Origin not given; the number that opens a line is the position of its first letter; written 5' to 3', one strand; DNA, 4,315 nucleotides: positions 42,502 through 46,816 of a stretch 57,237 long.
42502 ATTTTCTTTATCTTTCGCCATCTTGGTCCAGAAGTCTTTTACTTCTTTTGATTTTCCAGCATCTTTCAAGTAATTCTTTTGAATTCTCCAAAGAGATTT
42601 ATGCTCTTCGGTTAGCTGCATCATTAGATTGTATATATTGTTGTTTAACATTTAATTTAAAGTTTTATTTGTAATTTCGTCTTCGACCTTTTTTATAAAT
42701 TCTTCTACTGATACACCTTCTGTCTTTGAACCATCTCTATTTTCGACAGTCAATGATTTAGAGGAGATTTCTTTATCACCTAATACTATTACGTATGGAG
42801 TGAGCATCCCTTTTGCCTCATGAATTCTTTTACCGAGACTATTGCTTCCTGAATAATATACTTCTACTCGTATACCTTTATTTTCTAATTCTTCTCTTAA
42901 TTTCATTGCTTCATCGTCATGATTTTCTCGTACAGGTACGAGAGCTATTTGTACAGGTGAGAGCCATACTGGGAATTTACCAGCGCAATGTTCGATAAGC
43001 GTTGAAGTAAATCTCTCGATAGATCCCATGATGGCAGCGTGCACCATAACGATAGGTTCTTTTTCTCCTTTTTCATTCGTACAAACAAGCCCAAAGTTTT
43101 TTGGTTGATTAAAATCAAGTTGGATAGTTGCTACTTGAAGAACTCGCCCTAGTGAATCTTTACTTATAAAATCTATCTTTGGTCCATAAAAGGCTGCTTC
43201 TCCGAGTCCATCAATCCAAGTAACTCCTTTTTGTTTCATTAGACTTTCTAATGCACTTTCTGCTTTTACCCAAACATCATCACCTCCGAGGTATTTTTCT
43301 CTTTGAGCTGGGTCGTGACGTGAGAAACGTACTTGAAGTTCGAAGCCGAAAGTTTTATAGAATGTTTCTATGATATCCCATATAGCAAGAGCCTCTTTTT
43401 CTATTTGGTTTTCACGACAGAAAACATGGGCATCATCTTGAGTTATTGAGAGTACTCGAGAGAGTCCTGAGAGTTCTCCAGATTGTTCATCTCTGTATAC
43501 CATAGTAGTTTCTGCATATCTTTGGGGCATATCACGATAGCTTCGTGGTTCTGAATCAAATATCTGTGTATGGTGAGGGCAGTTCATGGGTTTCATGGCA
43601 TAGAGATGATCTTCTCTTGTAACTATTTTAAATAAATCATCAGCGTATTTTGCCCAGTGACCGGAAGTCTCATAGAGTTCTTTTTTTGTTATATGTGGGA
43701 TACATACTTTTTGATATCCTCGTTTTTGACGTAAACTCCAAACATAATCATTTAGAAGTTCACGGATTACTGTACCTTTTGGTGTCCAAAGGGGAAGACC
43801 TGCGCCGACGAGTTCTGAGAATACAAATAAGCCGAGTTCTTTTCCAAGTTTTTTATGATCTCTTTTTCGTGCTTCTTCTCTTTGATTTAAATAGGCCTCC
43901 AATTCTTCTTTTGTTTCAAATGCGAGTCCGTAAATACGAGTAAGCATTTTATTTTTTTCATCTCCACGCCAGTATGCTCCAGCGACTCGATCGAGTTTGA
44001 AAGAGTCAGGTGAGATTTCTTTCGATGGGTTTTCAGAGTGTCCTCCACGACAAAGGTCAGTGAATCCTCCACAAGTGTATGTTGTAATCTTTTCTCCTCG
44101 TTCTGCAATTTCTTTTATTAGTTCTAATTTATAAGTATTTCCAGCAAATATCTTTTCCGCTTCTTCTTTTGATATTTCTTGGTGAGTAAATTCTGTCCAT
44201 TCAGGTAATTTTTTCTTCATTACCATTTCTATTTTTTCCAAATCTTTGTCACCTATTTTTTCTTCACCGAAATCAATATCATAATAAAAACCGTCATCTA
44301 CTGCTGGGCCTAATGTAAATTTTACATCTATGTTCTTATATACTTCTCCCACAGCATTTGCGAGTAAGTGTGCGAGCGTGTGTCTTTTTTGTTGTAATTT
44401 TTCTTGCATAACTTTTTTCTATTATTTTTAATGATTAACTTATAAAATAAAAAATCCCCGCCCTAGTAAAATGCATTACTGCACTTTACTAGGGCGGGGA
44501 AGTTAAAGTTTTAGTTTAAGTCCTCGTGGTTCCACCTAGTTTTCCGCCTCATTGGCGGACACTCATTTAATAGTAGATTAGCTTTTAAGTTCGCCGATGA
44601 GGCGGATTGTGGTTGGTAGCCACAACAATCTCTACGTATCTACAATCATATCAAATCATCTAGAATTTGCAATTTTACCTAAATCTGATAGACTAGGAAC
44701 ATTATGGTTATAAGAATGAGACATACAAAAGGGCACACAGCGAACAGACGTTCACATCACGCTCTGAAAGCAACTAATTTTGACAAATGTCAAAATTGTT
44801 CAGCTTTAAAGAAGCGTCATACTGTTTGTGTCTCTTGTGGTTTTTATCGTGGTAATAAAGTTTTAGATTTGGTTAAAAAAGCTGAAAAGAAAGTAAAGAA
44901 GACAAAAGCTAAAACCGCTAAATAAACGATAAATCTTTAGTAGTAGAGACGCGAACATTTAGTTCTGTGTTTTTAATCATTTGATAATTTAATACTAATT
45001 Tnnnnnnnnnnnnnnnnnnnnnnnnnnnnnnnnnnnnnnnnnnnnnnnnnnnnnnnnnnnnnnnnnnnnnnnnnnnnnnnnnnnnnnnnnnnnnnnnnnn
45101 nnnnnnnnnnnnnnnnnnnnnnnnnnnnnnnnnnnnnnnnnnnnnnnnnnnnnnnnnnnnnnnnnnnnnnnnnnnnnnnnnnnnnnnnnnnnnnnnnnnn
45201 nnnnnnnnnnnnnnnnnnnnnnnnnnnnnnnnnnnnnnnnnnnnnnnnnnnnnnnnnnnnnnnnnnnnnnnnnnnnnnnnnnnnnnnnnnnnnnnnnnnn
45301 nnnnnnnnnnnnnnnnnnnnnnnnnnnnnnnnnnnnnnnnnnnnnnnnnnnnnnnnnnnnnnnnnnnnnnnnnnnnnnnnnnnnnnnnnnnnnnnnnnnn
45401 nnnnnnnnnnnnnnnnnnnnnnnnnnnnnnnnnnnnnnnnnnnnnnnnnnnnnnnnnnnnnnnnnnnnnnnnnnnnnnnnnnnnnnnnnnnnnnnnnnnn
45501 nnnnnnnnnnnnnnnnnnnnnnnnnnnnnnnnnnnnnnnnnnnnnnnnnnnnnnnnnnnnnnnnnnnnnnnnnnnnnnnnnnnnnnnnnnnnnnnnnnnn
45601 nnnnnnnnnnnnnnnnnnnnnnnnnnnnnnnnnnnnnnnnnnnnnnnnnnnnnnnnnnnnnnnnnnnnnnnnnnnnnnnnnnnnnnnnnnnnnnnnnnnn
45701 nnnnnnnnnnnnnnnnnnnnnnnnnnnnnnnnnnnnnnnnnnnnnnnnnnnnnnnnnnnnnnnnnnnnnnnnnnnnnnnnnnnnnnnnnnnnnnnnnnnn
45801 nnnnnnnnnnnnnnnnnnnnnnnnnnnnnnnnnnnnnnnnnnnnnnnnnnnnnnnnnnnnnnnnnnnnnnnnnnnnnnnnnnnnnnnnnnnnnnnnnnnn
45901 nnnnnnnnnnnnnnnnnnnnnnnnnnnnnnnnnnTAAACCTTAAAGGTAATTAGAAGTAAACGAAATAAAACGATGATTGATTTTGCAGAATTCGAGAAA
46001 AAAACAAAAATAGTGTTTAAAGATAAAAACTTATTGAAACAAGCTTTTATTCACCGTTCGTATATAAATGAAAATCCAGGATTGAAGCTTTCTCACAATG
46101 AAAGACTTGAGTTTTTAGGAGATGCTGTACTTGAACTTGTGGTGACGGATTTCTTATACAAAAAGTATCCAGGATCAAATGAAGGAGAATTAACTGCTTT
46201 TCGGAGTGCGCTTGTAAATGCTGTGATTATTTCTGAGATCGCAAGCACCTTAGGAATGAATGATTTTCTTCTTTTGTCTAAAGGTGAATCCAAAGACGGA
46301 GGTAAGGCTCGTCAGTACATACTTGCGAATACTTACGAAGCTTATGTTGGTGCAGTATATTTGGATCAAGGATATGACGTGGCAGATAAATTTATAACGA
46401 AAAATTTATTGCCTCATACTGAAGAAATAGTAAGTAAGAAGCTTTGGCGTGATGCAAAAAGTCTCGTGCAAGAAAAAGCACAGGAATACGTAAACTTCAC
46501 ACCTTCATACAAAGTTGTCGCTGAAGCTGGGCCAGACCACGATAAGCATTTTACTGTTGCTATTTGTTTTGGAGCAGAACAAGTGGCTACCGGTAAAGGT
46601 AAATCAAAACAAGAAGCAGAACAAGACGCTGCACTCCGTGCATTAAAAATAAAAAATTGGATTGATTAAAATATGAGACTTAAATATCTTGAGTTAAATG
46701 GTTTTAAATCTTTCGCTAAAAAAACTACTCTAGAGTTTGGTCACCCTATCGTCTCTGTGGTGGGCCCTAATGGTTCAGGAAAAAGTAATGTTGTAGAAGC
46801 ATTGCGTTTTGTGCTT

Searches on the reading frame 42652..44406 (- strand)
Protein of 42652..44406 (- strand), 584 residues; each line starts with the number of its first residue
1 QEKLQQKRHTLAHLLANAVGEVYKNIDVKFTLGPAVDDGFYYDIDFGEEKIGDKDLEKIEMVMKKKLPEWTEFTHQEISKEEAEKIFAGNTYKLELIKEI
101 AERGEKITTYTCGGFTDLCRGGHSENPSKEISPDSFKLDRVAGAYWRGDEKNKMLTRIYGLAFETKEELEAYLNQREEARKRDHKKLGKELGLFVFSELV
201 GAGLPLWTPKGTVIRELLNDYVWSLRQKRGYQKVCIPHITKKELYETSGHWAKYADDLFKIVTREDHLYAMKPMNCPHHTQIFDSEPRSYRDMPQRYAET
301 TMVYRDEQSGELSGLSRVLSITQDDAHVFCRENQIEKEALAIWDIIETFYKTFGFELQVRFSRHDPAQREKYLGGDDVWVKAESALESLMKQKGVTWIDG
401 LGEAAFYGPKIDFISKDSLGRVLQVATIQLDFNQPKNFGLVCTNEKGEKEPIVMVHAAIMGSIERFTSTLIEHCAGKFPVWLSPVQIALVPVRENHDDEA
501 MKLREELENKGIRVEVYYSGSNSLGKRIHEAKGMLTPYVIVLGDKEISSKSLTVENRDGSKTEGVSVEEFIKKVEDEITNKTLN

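Call 13: search_protein_families(library=pfam, proteins=[window:42652-44406:-], max_evalue=0.00001)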
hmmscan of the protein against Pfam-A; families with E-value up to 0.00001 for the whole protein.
window:42652-44406:- (584 aa): 3 families
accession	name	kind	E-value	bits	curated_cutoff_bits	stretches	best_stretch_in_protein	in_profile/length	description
PF00587.30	tRNA-synt_2b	-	5.4e-39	134.5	29.3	1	259-473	1-178/179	tRNA synthetase class II core domain (G, H, P, S and T)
PF03129.25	HGTP_anticodon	-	1.5e-21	76.7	21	1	486-576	1-93/94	Anticodon binding domain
PF07973.19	tRNA_SAD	-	6.8e-07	29.6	24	1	107-159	1-44/44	Threonyl and Alanyl tRNA synthetase second additional domain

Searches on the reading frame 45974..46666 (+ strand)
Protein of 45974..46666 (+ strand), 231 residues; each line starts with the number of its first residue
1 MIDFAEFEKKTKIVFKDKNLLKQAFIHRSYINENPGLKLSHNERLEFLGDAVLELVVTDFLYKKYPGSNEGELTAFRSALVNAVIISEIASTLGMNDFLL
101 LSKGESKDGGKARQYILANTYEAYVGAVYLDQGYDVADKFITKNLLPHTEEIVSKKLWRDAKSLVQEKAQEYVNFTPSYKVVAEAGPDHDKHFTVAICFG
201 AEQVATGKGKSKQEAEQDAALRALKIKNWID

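Call 13: search_protein_families(library=pfam, proteins=[window:45974-46666:+], max_evalue=0.00001)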
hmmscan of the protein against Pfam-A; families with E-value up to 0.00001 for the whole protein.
window:45974-46666:+ (231 aa): 4 families
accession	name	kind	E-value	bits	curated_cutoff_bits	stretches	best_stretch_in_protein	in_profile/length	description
PF14622.11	Ribonucleas_3_3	-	1e-37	129.6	35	1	17-147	1-126/128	Ribonuclease-III-like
PF00636.31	Ribonuclease_3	-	9e-27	94.3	27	1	43-133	1-102/102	Ribonuclease III domain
PF00035.32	dsrm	-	4.4e-15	56.4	23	1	161-225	1-64/66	Double-stranded RNA binding motif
PF22935.1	RM44_endonuclase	-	1e-09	39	27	1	15-127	17-138/139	Large ribosomal subunit protein mL44, endonuclease domain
